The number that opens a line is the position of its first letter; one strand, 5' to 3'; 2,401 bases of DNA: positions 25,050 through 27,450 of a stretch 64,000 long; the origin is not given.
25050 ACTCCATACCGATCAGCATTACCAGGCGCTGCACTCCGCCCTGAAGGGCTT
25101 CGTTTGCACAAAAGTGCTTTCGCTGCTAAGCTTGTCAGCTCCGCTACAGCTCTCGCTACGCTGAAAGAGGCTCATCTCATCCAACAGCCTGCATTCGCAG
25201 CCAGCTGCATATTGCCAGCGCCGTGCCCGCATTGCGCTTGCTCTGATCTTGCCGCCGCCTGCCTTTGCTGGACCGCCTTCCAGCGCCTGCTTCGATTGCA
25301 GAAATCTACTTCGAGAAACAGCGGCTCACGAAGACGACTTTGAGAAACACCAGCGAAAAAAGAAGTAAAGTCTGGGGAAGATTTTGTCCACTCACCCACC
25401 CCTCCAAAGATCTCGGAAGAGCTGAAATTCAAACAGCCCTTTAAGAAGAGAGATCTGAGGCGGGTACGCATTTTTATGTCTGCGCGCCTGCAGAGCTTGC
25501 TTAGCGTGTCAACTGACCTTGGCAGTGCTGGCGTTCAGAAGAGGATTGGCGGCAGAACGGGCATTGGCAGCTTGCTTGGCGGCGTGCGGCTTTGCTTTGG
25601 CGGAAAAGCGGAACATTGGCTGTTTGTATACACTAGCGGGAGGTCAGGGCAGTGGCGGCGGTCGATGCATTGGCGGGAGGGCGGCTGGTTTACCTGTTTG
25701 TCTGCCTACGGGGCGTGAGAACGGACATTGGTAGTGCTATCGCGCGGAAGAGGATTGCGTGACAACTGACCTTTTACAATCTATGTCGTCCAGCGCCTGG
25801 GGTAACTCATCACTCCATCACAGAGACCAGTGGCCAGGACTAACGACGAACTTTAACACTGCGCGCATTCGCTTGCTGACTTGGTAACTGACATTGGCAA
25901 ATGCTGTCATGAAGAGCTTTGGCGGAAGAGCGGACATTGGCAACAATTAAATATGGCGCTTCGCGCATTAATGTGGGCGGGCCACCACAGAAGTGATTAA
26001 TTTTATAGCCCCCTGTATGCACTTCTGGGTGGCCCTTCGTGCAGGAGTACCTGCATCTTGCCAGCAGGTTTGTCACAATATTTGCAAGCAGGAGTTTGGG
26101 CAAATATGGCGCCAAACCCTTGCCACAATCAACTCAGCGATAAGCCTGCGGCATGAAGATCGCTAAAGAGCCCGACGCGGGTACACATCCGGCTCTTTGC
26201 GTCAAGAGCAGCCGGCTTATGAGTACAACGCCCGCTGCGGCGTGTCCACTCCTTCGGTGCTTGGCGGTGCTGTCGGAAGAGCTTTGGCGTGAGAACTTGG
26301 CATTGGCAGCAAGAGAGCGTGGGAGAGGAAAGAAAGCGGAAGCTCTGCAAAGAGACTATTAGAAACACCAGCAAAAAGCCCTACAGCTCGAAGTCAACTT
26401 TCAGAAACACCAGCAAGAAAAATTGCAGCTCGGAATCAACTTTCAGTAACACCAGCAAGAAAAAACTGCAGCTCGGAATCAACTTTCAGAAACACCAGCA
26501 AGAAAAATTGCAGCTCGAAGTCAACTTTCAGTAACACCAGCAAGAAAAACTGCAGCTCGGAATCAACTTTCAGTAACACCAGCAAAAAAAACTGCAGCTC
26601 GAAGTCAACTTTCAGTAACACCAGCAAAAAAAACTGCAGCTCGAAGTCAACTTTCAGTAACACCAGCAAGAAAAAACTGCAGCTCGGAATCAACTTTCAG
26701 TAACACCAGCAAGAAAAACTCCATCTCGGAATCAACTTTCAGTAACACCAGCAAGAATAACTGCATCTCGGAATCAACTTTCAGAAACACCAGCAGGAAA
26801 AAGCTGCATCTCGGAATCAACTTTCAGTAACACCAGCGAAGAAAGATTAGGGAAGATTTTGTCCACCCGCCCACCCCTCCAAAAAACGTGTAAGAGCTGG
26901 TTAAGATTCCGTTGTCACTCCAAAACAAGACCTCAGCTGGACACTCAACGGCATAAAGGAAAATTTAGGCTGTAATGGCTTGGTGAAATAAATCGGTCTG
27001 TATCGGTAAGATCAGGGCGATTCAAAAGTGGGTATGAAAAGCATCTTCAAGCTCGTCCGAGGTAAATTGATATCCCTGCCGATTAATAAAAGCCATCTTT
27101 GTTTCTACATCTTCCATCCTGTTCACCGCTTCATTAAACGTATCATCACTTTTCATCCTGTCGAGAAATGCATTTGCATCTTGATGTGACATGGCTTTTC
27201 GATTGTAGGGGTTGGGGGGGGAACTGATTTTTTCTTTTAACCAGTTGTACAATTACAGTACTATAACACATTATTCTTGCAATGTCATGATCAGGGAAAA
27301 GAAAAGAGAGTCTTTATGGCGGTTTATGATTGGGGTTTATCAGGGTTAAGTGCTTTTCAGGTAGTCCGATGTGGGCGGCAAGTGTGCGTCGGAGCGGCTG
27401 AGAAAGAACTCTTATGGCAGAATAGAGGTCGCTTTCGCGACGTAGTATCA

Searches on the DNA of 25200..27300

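Call 44: search_rna_families(source=window, start=25200, end=27300, threshold=evalue, max_evalue=1)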
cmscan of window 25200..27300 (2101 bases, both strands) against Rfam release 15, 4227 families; matches with E-value up to 1: 1.
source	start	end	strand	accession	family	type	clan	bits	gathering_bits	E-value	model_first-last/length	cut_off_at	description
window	26967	27246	+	RF01502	Fungi_SRP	Gene;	CL00003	22.1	65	0.011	1-293/293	no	Fungal signal recognition particle RNA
